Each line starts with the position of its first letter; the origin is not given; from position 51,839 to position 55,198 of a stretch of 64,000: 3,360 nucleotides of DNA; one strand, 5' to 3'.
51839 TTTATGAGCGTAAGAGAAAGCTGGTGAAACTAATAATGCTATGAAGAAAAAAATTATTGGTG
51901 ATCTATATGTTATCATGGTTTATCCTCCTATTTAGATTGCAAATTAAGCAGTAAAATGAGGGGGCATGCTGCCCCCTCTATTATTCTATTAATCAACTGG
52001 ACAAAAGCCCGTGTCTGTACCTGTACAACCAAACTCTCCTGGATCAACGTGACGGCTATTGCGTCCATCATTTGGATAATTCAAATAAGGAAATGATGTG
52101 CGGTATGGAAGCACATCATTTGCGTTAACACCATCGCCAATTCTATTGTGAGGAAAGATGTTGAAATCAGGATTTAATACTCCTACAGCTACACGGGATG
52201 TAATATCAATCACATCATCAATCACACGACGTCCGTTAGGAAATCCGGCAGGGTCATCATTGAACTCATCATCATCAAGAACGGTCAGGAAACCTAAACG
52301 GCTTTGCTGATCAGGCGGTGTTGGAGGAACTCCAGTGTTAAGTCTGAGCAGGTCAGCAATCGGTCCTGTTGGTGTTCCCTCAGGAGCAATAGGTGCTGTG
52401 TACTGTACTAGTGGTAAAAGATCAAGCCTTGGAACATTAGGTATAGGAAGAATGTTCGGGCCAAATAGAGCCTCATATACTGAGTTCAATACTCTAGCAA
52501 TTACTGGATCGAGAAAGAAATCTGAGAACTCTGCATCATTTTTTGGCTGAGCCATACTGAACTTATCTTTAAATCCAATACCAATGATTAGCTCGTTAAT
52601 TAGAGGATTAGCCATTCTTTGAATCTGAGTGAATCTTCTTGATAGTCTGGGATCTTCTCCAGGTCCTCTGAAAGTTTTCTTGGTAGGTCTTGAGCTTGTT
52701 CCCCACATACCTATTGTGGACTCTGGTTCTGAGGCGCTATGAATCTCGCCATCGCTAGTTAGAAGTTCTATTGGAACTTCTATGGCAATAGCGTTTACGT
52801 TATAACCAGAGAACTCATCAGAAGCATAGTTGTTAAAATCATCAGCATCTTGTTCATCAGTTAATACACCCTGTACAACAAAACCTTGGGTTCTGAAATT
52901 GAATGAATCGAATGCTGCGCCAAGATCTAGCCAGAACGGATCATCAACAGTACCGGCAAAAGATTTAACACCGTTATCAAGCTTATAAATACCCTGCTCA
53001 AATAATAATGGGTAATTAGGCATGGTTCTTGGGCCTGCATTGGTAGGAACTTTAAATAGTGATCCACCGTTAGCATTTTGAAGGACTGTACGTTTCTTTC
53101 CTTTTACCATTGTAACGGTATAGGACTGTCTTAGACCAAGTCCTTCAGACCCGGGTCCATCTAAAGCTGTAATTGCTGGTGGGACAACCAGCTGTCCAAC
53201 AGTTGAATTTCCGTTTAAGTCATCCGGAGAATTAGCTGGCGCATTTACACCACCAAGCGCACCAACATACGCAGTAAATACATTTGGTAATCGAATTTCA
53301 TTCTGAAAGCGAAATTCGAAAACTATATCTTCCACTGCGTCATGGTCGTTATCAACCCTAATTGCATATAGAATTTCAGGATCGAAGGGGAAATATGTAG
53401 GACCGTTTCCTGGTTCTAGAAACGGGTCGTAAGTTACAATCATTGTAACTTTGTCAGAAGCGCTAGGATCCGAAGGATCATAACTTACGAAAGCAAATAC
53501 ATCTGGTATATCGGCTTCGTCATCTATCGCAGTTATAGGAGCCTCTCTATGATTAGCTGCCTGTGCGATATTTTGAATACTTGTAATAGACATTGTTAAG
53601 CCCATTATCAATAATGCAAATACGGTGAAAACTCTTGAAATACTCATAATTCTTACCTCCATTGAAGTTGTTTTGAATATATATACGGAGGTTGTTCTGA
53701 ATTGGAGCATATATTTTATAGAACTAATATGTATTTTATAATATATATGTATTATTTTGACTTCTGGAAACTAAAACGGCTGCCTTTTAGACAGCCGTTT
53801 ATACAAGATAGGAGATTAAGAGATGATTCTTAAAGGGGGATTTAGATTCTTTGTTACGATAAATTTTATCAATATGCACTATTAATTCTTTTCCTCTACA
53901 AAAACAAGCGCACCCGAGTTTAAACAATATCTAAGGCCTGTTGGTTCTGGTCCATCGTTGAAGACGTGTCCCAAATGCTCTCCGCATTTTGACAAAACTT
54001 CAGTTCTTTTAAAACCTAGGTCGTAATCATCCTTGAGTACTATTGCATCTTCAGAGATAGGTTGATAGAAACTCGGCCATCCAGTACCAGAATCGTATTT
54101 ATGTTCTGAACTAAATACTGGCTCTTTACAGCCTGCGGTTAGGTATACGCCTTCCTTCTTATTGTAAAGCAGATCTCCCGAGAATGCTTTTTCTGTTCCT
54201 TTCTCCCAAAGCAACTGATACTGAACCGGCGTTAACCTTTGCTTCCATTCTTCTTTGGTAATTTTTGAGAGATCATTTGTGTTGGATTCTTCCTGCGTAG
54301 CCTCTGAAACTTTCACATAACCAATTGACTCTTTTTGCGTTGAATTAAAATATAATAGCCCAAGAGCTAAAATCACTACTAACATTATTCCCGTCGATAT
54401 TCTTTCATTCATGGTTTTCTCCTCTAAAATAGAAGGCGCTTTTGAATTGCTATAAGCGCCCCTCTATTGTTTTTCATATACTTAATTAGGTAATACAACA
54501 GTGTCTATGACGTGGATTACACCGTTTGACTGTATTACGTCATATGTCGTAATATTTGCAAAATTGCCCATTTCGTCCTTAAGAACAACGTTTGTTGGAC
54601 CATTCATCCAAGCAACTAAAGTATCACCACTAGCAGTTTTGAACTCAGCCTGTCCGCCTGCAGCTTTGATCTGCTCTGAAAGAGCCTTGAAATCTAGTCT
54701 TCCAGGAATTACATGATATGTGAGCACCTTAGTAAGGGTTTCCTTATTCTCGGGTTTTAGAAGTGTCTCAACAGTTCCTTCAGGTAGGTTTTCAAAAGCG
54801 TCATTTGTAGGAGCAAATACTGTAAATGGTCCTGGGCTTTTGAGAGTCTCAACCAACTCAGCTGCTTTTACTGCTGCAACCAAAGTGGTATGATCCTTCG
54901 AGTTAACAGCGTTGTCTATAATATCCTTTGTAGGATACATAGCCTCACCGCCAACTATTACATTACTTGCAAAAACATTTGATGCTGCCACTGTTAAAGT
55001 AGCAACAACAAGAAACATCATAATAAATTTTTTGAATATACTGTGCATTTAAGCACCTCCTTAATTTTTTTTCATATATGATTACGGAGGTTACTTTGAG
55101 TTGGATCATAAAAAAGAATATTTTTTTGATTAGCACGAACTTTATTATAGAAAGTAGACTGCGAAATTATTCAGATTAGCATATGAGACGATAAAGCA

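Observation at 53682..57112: Self-contained ECF sigma / cupin anti-sigma regulon defined by a shared promoter motif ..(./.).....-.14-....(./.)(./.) at four sites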

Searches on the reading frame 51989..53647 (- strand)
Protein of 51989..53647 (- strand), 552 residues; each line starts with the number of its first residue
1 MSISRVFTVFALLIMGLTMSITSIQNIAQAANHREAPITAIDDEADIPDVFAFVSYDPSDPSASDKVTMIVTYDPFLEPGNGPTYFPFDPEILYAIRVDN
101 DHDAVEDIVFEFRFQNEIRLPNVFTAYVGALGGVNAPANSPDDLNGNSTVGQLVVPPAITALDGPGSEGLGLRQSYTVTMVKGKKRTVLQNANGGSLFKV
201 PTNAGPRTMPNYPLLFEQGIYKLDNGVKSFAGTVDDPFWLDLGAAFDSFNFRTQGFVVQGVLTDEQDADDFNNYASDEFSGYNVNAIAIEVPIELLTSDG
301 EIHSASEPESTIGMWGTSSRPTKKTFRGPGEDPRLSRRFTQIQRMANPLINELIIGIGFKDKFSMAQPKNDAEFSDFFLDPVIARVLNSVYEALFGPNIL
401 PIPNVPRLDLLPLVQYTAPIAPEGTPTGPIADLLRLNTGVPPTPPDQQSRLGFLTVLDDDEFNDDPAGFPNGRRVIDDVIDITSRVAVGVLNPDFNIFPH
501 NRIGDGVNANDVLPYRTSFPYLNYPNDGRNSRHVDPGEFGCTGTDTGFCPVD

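Call 5: search_protein_families(library=pfam, proteins=[window:51989-53647:-], max_evalue=0.01)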
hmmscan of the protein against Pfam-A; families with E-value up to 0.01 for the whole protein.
window:51989-53647:- (552 aa): 1 family
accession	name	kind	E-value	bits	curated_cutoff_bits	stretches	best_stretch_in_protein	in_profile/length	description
PF14224.11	DUF4331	-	3.9e-98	329.9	27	1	32-525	2-421/421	Domain of unknown function (DUF4331)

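Call 7: search_protein_families(library=ncbifam, proteins=[window:51989-53647:-], max_evalue=0.001)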
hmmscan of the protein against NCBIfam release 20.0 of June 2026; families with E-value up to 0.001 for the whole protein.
window:51989-53647:- (552 aa): 0 families

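Call 71: search_solved_structures(query=window:51989-53647:-, max_evalue=1)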
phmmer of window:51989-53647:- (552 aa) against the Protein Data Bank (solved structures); distinct sequences matched with E-value up to 1: 0.

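Call 78: find_homologous_proteins(query=window:51989-53647:-)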
Query window:51989-53647:- (552 aa): 6300 proteins with E <= 0.001 among 8000 candidates; the best 120 are listed.
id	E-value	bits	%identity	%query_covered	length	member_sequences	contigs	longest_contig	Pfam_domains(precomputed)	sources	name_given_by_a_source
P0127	0.0e+0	1176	93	100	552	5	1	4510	PF14224.12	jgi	-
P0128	0.0e+0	1110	88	100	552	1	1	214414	PF14224.12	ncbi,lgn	ncbi:MAG: DUF4331 domain-containing protein [Deltaproteobacteria bacterium]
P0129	0.0e+0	1092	85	100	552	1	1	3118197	PF14224.12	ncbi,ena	-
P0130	0.0e+0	1083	85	100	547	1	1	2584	PF14224.12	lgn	-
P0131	0.0e+0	1082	84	100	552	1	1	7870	PF14224.12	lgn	-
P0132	0.0e+0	1080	84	100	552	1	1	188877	PF14224.12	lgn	-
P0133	0.0e+0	1068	84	100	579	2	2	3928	PF14224.12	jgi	jgi:Domain of unknown function (DUF4331)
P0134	0.0e+0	1067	83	100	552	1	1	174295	PF14224.12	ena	-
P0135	0.0e+0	1024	81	100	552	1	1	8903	PF14224.12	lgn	-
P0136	9.2e-298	1007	79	100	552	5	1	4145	PF14224.12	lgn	-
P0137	1.4e-297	1006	79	100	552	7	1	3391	PF14224.12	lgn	-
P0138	3.4e-296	1001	79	100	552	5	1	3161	PF14224.12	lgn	-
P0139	1.7e-292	989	79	100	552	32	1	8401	PF14224.12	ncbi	-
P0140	4.0e-292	988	79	100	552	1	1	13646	PF14224.12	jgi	-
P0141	3.5e-290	982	77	100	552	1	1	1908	PF14224.12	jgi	-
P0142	2.0e-289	979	79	100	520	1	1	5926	PF14224.12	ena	-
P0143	3.3e-289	978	79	98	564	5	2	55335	PF14224.12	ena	-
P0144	4.8e-289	978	80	98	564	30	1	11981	PF14224.12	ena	-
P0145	6.9e-286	967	78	98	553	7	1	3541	PF14224.12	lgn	-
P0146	3.0e-278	942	76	99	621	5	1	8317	PF14224.12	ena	-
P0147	3.3e-277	939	78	96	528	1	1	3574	PF14224.12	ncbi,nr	ncbi:MAG TPA: DUF4331 domain-containing protein, partial [Thermodesulfobacteriota bacterium]|nr:DUF4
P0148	8.9e-264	894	73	98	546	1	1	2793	PF14224.12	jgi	jgi:hypothetical protein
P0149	5.4e-253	859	74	95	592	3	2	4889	PF14224.12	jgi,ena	jgi:hypothetical protein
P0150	6.5e-222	756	65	100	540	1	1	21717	PF14224.12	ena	-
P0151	5.0e-218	743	66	96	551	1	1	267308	PF14224.12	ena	-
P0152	1.1e-214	732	62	99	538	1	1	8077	PF14224.12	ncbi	-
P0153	4.3e-214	730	63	98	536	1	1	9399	PF14224.12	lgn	-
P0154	1.7e-213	728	63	97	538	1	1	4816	PF14224.12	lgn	-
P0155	1.0e-212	726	60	99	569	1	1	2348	PF14224.12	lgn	-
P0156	8.9e-211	719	63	97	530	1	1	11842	PF14224.12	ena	-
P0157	4.9e-209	714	64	95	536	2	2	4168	PF14224.12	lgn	-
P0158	1.6e-208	712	64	95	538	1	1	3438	PF14224.12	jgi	jgi:hypothetical protein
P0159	6.6e-208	710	63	94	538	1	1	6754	PF14224.12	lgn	-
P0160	9.0e-208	710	60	98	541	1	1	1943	PF14224.12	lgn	-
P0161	2.4e-207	708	64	93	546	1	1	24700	PF14224.12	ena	-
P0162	5.3e-207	707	66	93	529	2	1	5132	PF14224.12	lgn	-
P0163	9.9e-207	706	63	98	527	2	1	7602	PF14224.12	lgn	-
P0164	1.9e-206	705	62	98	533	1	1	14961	PF14224.12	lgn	-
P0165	2.8e-206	705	61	98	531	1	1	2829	PF14224.12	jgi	jgi:hypothetical protein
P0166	8.7e-206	703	63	99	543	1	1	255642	PF14224.12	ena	-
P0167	2.3e-205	702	60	97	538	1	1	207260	PF14224.12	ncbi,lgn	-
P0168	5.6e-205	700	61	97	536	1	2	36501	PF14224.12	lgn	-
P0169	1.4e-204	699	62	100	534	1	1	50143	PF14224.12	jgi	jgi:hypothetical protein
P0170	1.9e-204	699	63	96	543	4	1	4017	PF14224.12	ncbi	-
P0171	3.1e-204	698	62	100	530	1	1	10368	PF14224.12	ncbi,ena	-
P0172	7.2e-204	697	64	95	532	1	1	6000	PF14224.12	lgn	-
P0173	8.3e-204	696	63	95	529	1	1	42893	PF14224.12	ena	-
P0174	9.2e-204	696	61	97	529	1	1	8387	PF14224.12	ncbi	ncbi:MAG: DUF4331 domain-containing protein [Acidobacteriota bacterium]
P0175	9.4e-204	696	60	99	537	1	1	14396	PF14224.12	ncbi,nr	ncbi:MAG: DUF4331 domain-containing protein [Gammaproteobacteria bacterium]|nr:DUF4331 domain-contai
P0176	1.0e-203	696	62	94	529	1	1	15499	PF14224.12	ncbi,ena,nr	ncbi:MAG: DUF4331 domain-containing protein [Acidobacteria bacterium]|nr:DUF4331 domain-containing p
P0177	1.3e-203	696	64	95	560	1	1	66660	PF14224.12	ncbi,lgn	-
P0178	1.4e-203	696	62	98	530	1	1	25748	PF14224.12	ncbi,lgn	-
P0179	2.9e-203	695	61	98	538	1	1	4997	PF14224.12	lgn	-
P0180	3.5e-203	694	61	95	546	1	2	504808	PF14224.12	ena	-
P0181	4.1e-203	694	62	100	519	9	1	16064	PF14224.12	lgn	-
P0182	5.5e-203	694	63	95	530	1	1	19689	PF14224.12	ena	-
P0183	6.3e-203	694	63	96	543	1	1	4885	PF14224.12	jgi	jgi:hypothetical protein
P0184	4.6e-202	691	60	100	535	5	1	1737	PF14224.12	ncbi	-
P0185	1.3e-201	689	63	94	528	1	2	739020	PF14224.12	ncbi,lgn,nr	ncbi:MAG: DUF4331 domain-containing protein [Gammaproteobacteria bacterium]|nr:DUF4331 domain-contai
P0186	2.4e-201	688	62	98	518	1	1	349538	PF14224.12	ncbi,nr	ncbi:MAG: DUF4331 domain-containing protein [Gammaproteobacteria bacterium]|nr:DUF4331 domain-contai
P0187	5.4e-201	687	62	100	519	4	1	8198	PF14224.12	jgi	-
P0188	6.4e-201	687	60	98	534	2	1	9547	PF14224.12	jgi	jgi:hypothetical protein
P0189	1.2e-200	686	64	95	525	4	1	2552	PF14224.12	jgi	-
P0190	2.0e-200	685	61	98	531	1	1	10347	PF14224.12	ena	-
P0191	3.4e-200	685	62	95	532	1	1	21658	PF14224.12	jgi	jgi:hypothetical protein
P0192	4.3e-200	684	60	98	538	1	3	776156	PF14224.12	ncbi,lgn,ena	ncbi:MAG: DUF4331 domain-containing protein [Methylococcaceae bacterium]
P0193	4.9e-200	684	62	94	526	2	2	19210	PF14224.12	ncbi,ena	-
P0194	6.3e-200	684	57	95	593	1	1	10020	PF14224.12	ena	-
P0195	1.1e-199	683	61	94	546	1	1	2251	PF14224.12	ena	-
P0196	3.5e-199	681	63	94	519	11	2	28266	PF14224.12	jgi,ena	jgi:hypothetical protein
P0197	6.4e-199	680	62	95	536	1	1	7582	PF14224.12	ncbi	-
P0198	1.0e-198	680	62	94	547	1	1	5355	PF14224.12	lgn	-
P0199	1.5e-198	679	61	100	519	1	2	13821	PF14224.12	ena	-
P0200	2.4e-198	678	58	99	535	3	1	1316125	PF14224.12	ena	-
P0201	2.4e-198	678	59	98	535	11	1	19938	PF14224.12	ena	-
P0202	4.8e-198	677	60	96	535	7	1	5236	PF14224.12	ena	-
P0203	5.0e-198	677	62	100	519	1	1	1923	PF14224.12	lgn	-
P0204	5.4e-198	677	61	98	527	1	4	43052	PF14224.12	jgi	jgi:hypothetical protein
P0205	6.3e-198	677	62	95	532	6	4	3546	PF14224.12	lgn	-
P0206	7.2e-198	677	61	100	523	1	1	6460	PF14224.12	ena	-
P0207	7.3e-198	677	62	96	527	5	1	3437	PF14224.12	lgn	-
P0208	8.3e-198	677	61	96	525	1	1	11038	PF14224.12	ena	-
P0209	9.8e-198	676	61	98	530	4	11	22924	PF14224.12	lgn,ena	-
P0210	1.0e-197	676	60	95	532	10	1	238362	PF14224.12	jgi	jgi:hypothetical protein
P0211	1.1e-197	676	60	99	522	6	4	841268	PF14224.12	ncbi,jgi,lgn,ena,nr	ncbi:MAG: DUF4331 domain-containing protein [Candidatus Competibacteraceae bacterium]|nr:DUF4331 dom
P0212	1.4e-197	676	61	98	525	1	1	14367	PF14224.12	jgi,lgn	jgi:hypothetical protein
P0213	2.0e-197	675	63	94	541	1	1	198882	PF14224.12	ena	-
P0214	2.4e-197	675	63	93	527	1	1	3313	PF14224.12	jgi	jgi:hypothetical protein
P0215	3.0e-197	675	61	99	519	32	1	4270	PF14224.12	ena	-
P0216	3.4e-197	675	60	98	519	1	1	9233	PF14224.12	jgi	-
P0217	7.4e-197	674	60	96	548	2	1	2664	PF14224.12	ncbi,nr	ncbi:MAG: DUF4331 domain-containing protein [Gammaproteobacteria bacterium]|nr:DUF4331 domain-contai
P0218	8.3e-197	673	60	97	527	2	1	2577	PF14224.12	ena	-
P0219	9.3e-197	673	61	98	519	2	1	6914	PF14224.12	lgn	-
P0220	1.4e-196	673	60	94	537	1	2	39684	PF14224.12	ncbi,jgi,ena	-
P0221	1.6e-196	672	63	95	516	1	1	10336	PF14224.12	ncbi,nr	ncbi:MAG: DUF4331 domain-containing protein [Acidobacteria bacterium]|nr:DUF4331 domain-containing p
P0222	2.1e-196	672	59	98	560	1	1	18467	PF14224.12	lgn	-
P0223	3.2e-196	671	60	98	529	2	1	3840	PF14224.12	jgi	-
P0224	4.2e-196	671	61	98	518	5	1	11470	PF14224.12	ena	-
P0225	1.0e-195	670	59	99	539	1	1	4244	PF14224.12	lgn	-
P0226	1.3e-195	669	59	97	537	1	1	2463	PF14224.12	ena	-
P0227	1.4e-195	669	61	100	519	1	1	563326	PF14224.12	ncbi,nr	ncbi:MAG: DUF4331 domain-containing protein [Candidatus Competibacteraceae bacterium]|nr:DUF4331 dom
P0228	1.5e-195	669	60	98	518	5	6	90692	PF14224.12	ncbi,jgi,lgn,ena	-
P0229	1.6e-195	669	61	100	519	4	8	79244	PF14224.12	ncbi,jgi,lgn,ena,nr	ncbi:MAG TPA: DUF4331 domain-containing protein [Candidatus Competibacter sp.]|nr:DUF4331 domain-con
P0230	1.6e-195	669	61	99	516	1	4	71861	PF14224.12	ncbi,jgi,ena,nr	ncbi:MAG: DUF4331 domain-containing protein [Candidatus Competibacter sp.]|nr:DUF4331 domain-contain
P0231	1.7e-195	669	61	96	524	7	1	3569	PF14224.12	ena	-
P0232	1.8e-195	669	60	100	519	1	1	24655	PF14224.12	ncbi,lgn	ncbi:MAG: DUF4331 domain-containing protein [Candidatus Competibacter sp.]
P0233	1.9e-195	669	61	100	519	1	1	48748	PF14224.12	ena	-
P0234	2.0e-195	669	61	95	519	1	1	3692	PF14224.12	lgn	-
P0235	2.8e-195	668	60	97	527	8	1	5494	PF14224.12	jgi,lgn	jgi:hypothetical protein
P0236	3.4e-195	668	60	95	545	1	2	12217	PF14224.12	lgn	-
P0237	6.0e-195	667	58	97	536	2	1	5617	PF14224.12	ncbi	-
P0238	1.0e-194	666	60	100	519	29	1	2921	PF14224.12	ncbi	-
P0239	1.1e-194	666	60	100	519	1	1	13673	PF14224.12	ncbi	-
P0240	2.3e-194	665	61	98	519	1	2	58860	PF14224.12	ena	-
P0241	2.7e-194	665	60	95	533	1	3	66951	PF14224.12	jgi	jgi:hypothetical protein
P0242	2.8e-194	665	61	100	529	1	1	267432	PF14224.12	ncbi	ncbi:MAG: DUF4331 domain-containing protein [Gammaproteobacteria bacterium]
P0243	3.5e-194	665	61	96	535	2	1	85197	PF14224.12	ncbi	-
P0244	3.5e-194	665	61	98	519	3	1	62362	PF14224.12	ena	-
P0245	4.7e-194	664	60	98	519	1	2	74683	PF14224.12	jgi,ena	-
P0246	5.1e-194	664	59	99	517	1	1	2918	PF14224.12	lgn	-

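Call 87: predict_structure(alignment_id=A3)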
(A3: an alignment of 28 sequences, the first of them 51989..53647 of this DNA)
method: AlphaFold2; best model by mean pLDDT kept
length: 552 residues; sequences in the alignment: 28
mean_pLDDT: 49.9   pTM: 0.49
mean pLDDT of the five models: 49.9, 48.3, 46.3, 46.3, 45.3
residues with pLDDT >= 90: 18; 70-90: 112; 50-70: 91; < 50: 331
segments of 3 or more residues with pLDDT < 50: 23-48, 76-87, 120-134, 153-171, 203-210, 235-262, 269-282, 343-391, 393-396, 400-518, 520-544, 548-552
pLDDT, mean of each block of 10 residues (from residue 1): 67 69 39 22 33 67 79 54 42 84 83 72 36 49 55 43 33 77 90 77 41 62 87 49 32 37 49 38 68 85 74 75 65 73 43 35 38 38 44 47 38 24 29 25 31 37 37 28 33 30 27 39 34 35 48 39
secondary structure, 60 per line:
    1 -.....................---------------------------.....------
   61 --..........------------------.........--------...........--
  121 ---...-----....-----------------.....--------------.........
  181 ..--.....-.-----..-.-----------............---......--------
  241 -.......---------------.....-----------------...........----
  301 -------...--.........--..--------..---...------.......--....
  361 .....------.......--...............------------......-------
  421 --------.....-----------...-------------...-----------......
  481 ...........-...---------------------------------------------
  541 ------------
elements in order: H2-22 E50-54 E66-72 E91-99 E108-118 E132-135 E153-157 E172-182 E185-189 H212-219 E220-223 E227-232 H242-248 H264-268 E286-292 H293-296 E313-321 E339-341 H348-354 H357-365 H372-378 H381-395 H408-413 H429-433 H475-491

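Call 88: search_solved_structures(query=A3, max_evalue=10)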
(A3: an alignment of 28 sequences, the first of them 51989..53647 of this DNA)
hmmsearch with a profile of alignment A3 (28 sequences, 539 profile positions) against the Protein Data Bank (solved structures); distinct sequences matched with E-value up to 10: 3.
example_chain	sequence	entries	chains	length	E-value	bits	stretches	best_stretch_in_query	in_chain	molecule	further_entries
6xl0_A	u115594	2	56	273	0.14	13.6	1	231-322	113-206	Flagellin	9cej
8uxj_A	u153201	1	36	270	0.15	13.5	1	231-322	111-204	Flagellin FljK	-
6xky_A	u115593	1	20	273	0.19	13.1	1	231-322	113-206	Flagellin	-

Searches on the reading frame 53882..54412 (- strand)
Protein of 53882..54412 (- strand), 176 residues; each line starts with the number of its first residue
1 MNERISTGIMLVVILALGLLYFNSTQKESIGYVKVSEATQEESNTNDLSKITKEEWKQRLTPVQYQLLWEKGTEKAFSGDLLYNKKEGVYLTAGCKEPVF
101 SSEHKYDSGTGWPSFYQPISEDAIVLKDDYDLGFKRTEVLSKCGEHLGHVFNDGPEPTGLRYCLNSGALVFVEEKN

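Call 5: search_protein_families(library=pfam, proteins=[window:53882-54412:-], max_evalue=0.01)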
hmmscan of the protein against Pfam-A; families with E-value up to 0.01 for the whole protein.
window:53882-54412:- (176 aa): 1 family
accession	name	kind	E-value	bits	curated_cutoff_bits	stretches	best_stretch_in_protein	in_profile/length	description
PF01641.26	SelR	-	1.2e-42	144.9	24.9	1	60-172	1-115/116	SelR domain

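Call 7: search_protein_families(library=ncbifam, proteins=[window:53882-54412:-], max_evalue=0.001)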
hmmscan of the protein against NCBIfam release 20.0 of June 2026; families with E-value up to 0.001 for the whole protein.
window:53882-54412:- (176 aa): 4 families
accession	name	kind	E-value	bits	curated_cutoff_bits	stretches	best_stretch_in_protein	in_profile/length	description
TIGR00357.1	TIGR00357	equivalog_domain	7.1e-49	165.3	113.05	1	51-175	2-127/134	peptide-methionine (R)-S-oxide reductase MsrB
NF010625.0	PRK14018.1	equivalog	1.9e-38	132.2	522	1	37-173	366-504/521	bifunctional peptide-methionine (S)-S-oxide reductase MsrA/peptide-methionine (R)-S-oxide reductase MsrB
NF004042.0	PRK05550.1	equivalog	3.5e-34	118.3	330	1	53-175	4-125/293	bifunctional methionine sulfoxide reductase B/A protein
NF004036.0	PRK05508.1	equivalog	4.8e-24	84.5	179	1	58-175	4-120/121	methionine-R-sulfoxide reductase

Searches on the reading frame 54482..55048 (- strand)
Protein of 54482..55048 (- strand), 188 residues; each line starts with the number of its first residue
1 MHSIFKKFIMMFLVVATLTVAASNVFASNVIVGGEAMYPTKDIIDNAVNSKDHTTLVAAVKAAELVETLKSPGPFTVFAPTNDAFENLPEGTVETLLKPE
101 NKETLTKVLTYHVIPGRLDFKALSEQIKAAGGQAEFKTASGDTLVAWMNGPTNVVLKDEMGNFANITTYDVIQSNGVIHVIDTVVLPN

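Call 5: search_protein_families(library=pfam, proteins=[window:54482-55048:-], max_evalue=0.01)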
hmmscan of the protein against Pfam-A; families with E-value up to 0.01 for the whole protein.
window:54482-55048:- (188 aa): 1 family
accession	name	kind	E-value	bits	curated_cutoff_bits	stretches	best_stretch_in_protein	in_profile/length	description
PF02469.27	Fasciclin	-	1.4e-31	109.7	22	1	52-187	2-123/123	Fasciclin domain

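Call 7: search_protein_families(library=ncbifam, proteins=[window:54482-55048:-], max_evalue=0.001)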
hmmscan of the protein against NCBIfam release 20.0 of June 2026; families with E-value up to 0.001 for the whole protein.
window:54482-55048:- (188 aa): 0 families
